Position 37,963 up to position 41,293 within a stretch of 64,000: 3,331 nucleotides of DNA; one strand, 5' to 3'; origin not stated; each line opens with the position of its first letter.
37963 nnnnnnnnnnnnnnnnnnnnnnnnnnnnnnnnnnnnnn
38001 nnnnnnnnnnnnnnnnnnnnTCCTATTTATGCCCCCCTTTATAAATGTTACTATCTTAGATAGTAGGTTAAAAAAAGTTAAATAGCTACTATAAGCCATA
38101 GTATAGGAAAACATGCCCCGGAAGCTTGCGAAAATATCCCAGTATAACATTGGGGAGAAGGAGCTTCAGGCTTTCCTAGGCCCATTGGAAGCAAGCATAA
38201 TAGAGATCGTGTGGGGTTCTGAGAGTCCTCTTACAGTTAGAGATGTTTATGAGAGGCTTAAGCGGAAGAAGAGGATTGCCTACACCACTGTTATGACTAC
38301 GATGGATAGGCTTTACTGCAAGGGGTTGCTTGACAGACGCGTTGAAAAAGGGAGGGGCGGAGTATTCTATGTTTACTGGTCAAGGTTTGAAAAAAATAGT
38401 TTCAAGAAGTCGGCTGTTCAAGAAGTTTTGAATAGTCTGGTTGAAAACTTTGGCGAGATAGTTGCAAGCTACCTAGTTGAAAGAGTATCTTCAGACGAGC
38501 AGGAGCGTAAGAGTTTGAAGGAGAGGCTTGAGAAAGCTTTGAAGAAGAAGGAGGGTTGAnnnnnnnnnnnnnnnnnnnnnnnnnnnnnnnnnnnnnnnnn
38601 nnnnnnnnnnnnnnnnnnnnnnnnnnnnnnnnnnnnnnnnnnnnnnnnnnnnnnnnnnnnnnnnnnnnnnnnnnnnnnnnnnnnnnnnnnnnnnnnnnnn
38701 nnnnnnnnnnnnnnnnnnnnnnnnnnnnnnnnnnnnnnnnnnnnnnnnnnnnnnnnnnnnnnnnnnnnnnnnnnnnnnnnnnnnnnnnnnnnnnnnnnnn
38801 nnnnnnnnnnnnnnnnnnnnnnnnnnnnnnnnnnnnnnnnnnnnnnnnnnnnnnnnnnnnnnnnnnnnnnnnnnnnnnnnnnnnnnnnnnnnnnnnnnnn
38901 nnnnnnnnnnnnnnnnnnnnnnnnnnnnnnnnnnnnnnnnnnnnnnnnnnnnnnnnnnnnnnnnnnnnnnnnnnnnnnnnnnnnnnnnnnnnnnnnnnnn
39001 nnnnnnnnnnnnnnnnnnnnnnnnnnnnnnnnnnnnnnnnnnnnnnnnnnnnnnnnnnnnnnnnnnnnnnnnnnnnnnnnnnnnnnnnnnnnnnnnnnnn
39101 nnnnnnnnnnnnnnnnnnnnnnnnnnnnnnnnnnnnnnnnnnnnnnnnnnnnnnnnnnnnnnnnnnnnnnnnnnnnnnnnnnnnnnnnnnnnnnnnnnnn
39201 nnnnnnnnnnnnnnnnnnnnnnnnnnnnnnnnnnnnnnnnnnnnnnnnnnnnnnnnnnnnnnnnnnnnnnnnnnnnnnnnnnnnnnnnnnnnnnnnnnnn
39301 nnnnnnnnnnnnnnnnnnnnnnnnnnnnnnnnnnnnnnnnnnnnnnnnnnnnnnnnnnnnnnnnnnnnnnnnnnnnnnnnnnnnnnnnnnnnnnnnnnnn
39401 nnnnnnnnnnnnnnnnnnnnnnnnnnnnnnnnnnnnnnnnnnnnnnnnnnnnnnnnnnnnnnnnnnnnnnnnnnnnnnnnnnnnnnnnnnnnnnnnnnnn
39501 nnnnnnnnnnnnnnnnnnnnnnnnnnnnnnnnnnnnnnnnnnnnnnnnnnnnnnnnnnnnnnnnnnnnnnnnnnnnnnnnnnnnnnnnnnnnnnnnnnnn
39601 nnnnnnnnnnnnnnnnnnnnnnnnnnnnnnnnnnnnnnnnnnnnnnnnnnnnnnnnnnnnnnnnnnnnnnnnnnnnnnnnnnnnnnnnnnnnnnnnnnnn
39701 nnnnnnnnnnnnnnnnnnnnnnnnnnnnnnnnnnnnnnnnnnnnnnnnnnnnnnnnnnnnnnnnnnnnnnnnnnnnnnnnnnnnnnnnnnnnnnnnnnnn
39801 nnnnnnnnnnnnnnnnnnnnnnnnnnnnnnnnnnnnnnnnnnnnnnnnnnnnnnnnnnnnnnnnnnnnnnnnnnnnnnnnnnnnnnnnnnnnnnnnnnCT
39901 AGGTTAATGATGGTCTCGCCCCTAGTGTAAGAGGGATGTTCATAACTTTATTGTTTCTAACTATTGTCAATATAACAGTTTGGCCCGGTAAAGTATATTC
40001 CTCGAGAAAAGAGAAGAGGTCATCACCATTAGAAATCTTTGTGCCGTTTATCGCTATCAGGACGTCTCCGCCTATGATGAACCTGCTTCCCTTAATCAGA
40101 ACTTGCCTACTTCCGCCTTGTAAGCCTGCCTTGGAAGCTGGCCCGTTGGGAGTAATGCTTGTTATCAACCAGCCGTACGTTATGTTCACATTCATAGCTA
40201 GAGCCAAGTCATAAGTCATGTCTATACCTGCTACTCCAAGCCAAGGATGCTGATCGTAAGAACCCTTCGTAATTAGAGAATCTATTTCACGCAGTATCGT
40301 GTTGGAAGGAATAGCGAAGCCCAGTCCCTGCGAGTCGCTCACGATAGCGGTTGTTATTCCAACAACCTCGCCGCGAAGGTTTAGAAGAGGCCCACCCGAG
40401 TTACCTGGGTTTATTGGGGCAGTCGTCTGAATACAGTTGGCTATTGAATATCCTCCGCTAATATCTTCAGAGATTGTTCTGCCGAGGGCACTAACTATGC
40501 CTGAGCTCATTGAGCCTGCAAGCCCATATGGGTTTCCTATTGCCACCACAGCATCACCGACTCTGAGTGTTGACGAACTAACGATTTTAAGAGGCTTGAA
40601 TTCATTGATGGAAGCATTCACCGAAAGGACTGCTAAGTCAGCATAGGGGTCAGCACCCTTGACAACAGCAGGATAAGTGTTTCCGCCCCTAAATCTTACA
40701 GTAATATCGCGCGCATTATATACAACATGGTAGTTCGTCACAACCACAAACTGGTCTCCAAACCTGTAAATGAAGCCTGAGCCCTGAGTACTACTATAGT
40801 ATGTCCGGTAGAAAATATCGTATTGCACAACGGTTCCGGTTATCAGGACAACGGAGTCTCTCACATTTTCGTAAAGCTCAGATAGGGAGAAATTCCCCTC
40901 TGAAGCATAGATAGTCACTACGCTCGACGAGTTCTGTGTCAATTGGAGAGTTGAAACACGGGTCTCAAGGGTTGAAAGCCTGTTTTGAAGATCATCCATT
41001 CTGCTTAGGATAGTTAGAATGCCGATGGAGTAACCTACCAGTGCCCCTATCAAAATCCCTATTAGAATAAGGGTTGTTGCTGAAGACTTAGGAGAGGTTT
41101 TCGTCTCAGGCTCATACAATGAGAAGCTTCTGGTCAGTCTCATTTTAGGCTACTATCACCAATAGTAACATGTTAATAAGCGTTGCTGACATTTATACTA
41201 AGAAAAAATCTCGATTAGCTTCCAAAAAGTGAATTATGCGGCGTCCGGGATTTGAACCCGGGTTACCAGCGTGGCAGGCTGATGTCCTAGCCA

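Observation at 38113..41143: BlaI/BlaR1-like repressor plus membrane metalloprotease pair beside an HtrA protease (archaeal envelope-stress module)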

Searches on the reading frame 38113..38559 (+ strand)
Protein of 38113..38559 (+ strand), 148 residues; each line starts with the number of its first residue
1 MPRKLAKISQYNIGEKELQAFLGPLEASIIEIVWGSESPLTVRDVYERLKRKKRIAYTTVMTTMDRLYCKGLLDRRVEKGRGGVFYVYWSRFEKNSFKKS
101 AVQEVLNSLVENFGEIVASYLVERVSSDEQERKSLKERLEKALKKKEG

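Call 3: search_protein_families(library=pfam, proteins=[window:38113-38559:+], max_evalue=0.01)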
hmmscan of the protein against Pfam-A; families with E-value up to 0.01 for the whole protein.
window:38113-38559:+ (148 aa): 2 families
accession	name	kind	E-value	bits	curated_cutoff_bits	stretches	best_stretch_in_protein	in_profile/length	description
PF03965.22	Penicillinase_R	-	8e-21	75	22.6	1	22-140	1-114/115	Penicillinase repressor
PF07106.19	TBPIP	-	0.00011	22.5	22.8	0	31-73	8-48/62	TBPIP/Hop2 winged helix domain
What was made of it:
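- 38113..38559 (+): BlaI/MecI/CopY-family winged-helix repressor, 148 aa. Recognition helix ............. It carries a roughly 20-aa N-terminal extension (SQYN...FLGPLE) that is conserved in the archaeal relatives and was not covered in the aligned staphylococcal and M. tuberculosis fragments. Pfam Penicillinase_R 8e-21 over residues 22-140 (call 3).
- Checked: Repressor, 38113-38559 (+), 148 aa: Pfam Penicillinase_R, E=8e-21, 75 bits against a cutoff of 22.6, covering the whole model (call 3).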

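Call 4: search_protein_families(library=ncbifam, proteins=[window:38113-38559:+], max_evalue=0.01)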
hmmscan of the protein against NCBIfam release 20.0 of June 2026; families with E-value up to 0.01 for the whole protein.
window:38113-38559:+ (148 aa): 6 families
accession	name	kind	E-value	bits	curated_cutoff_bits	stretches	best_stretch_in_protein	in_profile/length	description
TIGR02698.1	CopY_TcrY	equivalog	1.8e-08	34.7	121.95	1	28-141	8-116/130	CopY/TcrY family copper transport repressor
NF012168.1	BlaI_of_BCL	exception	2.4e-05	24.3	180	1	26-144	10-119/121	penicillinase repressor BlaI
NF000244.1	MecI_of_mecC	exception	3.5e-05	23.8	250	1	27-140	13-121/125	mecC-type methicillin resistance repressor MecI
NF000243.1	MecI_of_mecA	exception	4.4e-05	23.7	250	1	26-138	12-119/123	mecA-type methicillin resistance repressor MecI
NF000186.1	BlaI_of_MRSA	exception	0.00057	19.9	250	1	26-137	12-115/126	penicillinase repressor BlaI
NF053606.1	Sta1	subfamily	0.0019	18.3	80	1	26-95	22-88/100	Sta1 family transcriptional regulator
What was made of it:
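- On CopY/TcrY copper-responsive subfamily: TIGR02698 scores 34.7 bits against a cutoff of 121.95 (call 4).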

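Call 32: search_solved_structures(query=window:38113-38559:+, max_evalue=0.01, show_alignments=4)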
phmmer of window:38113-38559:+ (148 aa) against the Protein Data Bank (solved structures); distinct sequences matched with E-value up to 0.01: 4.
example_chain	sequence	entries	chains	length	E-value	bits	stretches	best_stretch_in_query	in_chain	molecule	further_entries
2g9w_A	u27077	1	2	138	3.5e-08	37.3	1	22-131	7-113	conserved hypothetical protein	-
1sd6_A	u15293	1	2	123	3.6e-05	27.5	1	25-135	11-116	Methicillin resistance regulatory protein mecI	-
1okr_A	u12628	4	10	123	4.5e-05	27.2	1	25-136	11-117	METHICILLIN RESISTANCE REGULATORY PROTEIN MECI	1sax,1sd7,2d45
1sd4_A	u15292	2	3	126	0.0016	22.2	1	23-137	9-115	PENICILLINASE REPRESSOR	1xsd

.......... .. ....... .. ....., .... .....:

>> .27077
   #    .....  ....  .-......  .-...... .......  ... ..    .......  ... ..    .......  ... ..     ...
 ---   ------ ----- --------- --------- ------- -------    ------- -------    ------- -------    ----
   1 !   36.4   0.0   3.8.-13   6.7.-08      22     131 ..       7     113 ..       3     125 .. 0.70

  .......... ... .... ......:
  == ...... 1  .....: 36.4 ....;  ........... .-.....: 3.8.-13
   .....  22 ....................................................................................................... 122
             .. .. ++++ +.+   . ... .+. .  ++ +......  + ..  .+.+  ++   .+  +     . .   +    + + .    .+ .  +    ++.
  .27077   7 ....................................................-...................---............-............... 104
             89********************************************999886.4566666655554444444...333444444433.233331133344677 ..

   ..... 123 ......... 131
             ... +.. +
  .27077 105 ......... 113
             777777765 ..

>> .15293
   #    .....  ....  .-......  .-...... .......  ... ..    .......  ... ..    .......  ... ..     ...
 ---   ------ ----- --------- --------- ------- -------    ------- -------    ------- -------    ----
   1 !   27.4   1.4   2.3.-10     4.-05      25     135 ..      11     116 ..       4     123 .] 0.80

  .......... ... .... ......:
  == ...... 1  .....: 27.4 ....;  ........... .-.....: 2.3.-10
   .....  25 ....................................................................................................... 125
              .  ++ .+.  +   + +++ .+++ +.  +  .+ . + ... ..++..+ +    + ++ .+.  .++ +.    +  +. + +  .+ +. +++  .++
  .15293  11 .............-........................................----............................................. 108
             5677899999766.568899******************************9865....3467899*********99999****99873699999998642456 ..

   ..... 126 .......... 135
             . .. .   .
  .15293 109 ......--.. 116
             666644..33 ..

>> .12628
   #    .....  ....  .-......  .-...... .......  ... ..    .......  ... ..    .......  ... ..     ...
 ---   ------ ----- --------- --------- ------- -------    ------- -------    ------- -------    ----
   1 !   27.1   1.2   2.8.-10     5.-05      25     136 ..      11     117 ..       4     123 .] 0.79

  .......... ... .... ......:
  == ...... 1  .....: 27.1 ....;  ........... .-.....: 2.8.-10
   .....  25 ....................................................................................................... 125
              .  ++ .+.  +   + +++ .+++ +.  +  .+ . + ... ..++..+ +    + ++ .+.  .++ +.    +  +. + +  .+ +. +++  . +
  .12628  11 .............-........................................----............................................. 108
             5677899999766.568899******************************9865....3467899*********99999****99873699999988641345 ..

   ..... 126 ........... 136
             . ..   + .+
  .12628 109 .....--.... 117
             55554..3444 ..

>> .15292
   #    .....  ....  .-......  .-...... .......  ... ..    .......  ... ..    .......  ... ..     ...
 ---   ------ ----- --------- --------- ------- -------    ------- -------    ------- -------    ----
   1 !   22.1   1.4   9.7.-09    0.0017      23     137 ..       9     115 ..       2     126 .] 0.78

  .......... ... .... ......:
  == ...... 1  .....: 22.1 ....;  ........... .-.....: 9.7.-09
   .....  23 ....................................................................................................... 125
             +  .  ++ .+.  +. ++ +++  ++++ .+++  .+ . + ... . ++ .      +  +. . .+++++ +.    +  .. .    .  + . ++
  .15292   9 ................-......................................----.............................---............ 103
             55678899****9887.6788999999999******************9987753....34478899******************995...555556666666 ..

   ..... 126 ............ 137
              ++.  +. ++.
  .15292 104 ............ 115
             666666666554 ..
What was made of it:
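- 38113..38559 (+): Best solved relative is M. tuberculosis BlaI, 2g9w, 3.5e-8 (call 32).
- On BlaI/MecI/CopY repressors (Pfam PF03965 Penicillinase_R): Aligns to 2g9w, 1sd6, 1okr and 1sd4 (call 32).
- Closest known: Mycobacterium tuberculosis BlaI/BlaR. Same: This is the closest solved repressor structure (2g9w, E=3.5e-8, call 32).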

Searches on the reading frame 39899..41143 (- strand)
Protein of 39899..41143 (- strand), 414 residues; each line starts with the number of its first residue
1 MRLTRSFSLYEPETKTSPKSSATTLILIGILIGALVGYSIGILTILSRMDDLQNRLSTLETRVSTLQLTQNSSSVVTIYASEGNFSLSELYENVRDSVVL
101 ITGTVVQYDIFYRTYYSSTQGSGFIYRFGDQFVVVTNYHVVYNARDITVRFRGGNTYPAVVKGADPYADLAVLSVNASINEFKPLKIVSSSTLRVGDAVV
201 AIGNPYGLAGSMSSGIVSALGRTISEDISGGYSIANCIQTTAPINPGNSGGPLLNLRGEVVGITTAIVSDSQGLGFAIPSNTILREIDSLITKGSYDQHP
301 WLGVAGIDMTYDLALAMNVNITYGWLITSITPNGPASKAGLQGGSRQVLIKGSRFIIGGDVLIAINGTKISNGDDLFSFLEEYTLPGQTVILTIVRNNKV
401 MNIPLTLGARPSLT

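Call 3: search_protein_families(library=pfam, proteins=[window:39899-41143:-], max_evalue=0.01)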
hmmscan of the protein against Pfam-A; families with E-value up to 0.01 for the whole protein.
window:39899-41143:- (414 aa): 7 families
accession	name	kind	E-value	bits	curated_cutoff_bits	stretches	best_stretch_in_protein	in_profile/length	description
PF13365.12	Trypsin_2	-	5.1e-31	108.8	27.6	1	121-263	1-144/144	Trypsin-like peptidase domain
PF00089.32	Trypsin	-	2.5e-16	60.6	20.6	1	131-284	35-217/220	Trypsin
PF13180.12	PDZ_2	-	2.1e-08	34.7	27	1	321-405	10-78/80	PDZ domain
PF17820.7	PDZ_6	-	5e-06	26.6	27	0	359-396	19-54/54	PDZ domain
PF00595.29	PDZ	-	0.0023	18.7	23.2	0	359-372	46-59/81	PDZ domain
PF05579.19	Peptidase_S32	-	0.0029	17.3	24.7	0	116-153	109-145/297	Equine arteritis virus serine endopeptidase S32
PF06825.17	HSBP1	-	0.0075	16.5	28.6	0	44-67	24-47/51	Heat shock factor binding protein 1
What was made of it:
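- Checked: HtrA, 39899-41143 (-), 414 aa: Trypsin_2 plus PDZ_2 (call 3).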

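Call 4: search_protein_families(library=ncbifam, proteins=[window:39899-41143:-], max_evalue=0.01)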
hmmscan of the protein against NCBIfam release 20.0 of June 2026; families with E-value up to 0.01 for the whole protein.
window:39899-41143:- (414 aa): 15 families
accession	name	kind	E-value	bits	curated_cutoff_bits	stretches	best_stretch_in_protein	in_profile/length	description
TIGR02037.1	degP_htrA_DO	subfamily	2.1e-79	267.5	416.2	1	115-410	56-330/434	Do family serine endopeptidase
NF041521.1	HhoA_HhoB_HtrA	equivalog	8.2e-61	206.1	450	1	115-407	53-331/335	HhoA/HhoB/HtrA family serine endopeptidase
NF047968.1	SerProtHtrA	equivalog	2.7e-60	204.6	470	1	30-406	4-356/357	serine protease HtrA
NF007526.1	PRK10139.1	equivalog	2.5e-53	181.4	756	1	120-408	92-360/456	serine endoprotease DegQ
NF008189.1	PRK10942.1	equivalog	1.4e-51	175.5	720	1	120-407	114-381/477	serine endoprotease DegP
TIGR02038.1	protease_degS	equivalog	2e-45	155.4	422.95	1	119-409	78-348/351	outer membrane-stress sensor serine endopeptidase DegS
NF008147.1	PRK10898.1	equivalog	6.4e-41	140.7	408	1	119-407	78-347/352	outer membrane-stress sensor serine endopeptidase DegS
NF050055.1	SerProtHtrAMycob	equivalog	2.9e-40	138.6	800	1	88-362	205-468/502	serine protease HtrA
NF053637.1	SerProtHtrAspr2045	equivalog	4.5e-40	137.8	650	1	26-402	13-381/394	serine protease HtrA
NF040960.1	MamE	equivalog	1.2e-38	133.2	800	2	118-283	121-286/659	magnetosome formation protease MamE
NF033740.0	MarP_fam_protase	equivalog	2.8e-26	92.5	250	1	68-289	165-376/390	MarP family serine protease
NF040961.1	MamO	equivalog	4.9e-15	54.9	800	1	83-293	71-270/648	magnetosome protein MamO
NF041199.1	trx7_PDZ_seleno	equivalog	0.00064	18.7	300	0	359-406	341-389/390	Trx7/PDZ domain-containing (seleno)protein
TIGR02860.1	spore_IV_B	equivalog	0.00083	18.4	305.25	0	358-402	133-175/402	SpoIVB peptidase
TIGR00054.1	TIGR00054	equivalog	0.0017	17.3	147.55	0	326-406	205-268/421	RIP metalloprotease RseP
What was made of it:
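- On HtrA/DegP/DegQ family (Do-type serine endopeptidases): TIGR02037 gives 2e-79 but scores below its subfamily cutoff (267 against 416), which is consistent with a one-PDZ archaeal form (call 4).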

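Call 59: find_related_loci(query=A3, collection=metagenome_contigs, flank=10000)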
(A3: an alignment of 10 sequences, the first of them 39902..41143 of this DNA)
Query A3 (414 aa) in metagenome_contigs; peptide patterns used: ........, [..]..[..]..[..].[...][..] (x = any residue, [..] = any of these).
600 stretches matched a pattern (row limit reached: there are more); 599 encode a relative of the query (tblastn E <= 1e-3); the best 80 are kept; 80 distinct loci.
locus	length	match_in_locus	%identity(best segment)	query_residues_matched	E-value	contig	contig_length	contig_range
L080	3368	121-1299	60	15-410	1e-157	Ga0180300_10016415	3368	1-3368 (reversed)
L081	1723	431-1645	53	12-412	4e-148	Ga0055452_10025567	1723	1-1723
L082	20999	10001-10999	49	52-413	7e-98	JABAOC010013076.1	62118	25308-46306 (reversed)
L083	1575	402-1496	47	48-413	2e-103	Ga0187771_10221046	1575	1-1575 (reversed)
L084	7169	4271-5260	48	68-410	5e-80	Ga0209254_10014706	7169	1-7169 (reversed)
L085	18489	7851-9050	40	41-412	1e-76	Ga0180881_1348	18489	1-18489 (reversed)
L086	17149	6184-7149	41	84-412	9e-74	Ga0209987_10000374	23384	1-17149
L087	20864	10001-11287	45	121-412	1e-72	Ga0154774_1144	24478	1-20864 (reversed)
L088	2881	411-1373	41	90-412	8e-73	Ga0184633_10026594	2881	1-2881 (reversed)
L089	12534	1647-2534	45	121-411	1e-71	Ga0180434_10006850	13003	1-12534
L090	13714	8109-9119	38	79-411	3e-71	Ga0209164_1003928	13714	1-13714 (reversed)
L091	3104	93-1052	41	90-412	2e-71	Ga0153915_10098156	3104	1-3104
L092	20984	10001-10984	43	89-412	3e-70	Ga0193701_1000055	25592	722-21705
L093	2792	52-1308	44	121-412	1e-70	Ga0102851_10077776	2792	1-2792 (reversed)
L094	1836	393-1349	40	89-412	3e-72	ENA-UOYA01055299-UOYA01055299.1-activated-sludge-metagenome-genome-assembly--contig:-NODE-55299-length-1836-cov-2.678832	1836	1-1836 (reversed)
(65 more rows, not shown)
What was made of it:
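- Tried and rejected: Reciprocal test seeded on HtrA (metagenome scan, call 59).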
